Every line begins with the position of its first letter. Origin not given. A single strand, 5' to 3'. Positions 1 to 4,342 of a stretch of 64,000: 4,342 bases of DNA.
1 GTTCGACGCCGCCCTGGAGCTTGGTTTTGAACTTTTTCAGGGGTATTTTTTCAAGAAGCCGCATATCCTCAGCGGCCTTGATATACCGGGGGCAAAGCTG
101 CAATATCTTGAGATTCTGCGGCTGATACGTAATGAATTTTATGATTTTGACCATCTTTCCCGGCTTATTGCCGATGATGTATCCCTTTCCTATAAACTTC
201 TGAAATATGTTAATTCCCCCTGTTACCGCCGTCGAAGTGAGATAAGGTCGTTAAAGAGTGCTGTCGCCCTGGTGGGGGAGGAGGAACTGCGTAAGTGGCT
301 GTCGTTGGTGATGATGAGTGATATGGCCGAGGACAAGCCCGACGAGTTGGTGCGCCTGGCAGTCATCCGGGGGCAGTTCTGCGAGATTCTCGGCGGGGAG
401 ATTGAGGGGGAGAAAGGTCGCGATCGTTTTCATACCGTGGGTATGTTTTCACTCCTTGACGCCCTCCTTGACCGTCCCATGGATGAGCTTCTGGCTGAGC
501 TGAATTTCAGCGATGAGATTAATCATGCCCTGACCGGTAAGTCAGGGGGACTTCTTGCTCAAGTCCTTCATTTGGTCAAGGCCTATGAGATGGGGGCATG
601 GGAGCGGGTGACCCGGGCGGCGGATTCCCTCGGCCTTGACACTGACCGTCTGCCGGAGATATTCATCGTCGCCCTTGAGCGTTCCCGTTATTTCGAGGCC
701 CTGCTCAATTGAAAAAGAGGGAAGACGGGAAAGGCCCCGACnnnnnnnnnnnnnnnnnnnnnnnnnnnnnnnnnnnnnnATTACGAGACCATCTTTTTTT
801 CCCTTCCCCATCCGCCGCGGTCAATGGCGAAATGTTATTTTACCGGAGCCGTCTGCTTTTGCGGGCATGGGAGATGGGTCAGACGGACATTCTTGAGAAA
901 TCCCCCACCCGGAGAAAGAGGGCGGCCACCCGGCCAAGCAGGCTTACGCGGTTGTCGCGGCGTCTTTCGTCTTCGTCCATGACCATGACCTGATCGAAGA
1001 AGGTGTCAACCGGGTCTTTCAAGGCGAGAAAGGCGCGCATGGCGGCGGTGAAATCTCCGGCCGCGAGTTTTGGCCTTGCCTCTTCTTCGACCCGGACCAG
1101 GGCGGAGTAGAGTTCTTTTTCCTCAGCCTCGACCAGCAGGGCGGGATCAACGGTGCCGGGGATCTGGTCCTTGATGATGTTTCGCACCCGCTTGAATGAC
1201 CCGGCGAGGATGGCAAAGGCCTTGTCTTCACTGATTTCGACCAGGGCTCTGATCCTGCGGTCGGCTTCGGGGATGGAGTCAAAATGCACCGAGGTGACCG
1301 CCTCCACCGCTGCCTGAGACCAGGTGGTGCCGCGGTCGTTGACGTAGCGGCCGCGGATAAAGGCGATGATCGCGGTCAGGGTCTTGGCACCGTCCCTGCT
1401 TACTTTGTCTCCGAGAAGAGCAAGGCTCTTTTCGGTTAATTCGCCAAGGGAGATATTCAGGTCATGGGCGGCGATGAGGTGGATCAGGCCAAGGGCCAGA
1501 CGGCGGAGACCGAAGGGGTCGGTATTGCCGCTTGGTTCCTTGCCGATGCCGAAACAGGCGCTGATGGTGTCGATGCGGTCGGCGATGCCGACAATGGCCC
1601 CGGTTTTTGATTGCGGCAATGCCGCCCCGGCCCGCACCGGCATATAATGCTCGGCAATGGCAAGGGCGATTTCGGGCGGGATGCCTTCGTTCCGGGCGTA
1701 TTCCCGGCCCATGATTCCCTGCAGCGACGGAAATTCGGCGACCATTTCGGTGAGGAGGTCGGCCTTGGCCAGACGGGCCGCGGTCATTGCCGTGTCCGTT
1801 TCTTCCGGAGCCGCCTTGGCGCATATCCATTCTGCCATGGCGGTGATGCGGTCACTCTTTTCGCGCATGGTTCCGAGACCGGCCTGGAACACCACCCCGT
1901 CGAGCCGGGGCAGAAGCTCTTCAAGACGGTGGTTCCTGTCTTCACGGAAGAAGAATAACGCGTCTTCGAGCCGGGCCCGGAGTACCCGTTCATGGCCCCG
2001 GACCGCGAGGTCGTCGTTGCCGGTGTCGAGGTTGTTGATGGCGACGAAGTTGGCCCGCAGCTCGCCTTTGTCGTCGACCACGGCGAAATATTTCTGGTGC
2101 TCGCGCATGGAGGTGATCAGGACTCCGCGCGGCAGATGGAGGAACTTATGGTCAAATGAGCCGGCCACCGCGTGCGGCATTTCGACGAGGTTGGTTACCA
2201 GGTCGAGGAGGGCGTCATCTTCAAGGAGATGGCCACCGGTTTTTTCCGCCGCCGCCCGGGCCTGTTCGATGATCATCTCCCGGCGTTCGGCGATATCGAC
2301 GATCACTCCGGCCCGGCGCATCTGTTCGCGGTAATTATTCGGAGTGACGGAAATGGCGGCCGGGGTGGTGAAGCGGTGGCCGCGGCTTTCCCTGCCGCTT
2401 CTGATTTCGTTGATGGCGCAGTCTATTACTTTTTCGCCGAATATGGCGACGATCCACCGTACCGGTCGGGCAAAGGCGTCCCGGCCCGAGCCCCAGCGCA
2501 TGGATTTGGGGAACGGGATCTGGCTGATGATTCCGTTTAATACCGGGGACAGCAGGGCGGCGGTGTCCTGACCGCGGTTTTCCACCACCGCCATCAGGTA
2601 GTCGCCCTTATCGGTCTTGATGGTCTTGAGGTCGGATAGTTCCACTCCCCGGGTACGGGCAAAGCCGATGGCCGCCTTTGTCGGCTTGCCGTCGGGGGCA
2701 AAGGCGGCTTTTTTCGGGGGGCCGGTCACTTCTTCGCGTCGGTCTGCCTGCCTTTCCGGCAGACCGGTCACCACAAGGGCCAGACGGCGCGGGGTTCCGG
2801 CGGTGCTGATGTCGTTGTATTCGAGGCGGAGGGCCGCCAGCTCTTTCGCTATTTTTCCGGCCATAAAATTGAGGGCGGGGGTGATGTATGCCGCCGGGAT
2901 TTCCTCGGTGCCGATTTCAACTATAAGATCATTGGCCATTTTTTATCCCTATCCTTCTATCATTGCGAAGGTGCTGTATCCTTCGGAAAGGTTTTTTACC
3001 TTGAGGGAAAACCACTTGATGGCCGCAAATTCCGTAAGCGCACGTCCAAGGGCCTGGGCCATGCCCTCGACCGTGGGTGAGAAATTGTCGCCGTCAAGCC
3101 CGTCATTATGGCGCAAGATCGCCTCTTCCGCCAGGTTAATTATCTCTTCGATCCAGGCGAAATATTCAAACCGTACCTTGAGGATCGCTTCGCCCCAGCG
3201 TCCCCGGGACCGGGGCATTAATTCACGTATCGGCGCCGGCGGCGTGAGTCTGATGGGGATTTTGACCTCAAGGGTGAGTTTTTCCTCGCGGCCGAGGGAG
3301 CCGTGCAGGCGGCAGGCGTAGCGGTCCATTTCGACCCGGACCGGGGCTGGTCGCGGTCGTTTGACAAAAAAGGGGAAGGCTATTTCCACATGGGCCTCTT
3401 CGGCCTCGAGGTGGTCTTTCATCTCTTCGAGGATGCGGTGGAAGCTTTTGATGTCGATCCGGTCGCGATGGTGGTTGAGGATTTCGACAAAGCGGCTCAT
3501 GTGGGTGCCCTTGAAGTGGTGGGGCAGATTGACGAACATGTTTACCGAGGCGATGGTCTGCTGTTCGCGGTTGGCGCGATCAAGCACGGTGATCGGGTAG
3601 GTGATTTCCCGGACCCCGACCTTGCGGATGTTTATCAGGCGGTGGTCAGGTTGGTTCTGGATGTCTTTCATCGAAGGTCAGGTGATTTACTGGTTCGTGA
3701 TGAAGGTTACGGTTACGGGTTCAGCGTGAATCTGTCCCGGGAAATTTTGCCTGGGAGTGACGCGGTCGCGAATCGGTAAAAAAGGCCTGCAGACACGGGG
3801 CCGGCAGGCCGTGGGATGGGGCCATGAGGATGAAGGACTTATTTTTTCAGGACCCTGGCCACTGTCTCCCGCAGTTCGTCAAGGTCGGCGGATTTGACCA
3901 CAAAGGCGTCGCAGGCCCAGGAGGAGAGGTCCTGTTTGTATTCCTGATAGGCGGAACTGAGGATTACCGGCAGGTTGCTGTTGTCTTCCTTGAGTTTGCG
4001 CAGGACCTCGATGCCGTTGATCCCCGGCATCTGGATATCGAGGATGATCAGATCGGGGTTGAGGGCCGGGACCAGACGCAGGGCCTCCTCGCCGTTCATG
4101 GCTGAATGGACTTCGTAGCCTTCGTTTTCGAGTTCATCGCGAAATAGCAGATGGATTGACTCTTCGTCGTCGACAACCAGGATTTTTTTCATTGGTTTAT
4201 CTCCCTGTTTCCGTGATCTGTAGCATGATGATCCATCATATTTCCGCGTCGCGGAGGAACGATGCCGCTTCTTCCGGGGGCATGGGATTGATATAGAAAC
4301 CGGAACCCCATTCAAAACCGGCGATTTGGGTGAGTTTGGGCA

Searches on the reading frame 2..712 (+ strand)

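Call 20: search_protein_families(library=pfam, proteins=[window:2-712:+])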
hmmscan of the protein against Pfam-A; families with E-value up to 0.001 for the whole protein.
window:2-712:+ (236 aa): 1 family
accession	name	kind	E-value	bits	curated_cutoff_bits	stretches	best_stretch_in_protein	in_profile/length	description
PF08668.18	HDOD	-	1.2e-17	64.5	22.9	1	35-149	8-127/196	HDOD domain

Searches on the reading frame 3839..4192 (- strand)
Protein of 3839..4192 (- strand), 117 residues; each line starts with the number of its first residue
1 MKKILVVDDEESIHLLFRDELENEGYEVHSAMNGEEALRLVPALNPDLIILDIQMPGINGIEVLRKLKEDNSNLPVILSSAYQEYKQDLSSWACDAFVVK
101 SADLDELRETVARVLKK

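Call 20: search_protein_families(library=pfam, proteins=[window:3839-4192:-])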
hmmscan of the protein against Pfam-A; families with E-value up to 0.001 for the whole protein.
window:3839-4192:- (117 aa): 1 family
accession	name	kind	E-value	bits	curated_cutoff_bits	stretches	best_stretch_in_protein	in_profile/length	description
PF00072.30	Response_reg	-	3.3e-27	95.3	30.2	1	4-111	1-110/111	Response regulator receiver domain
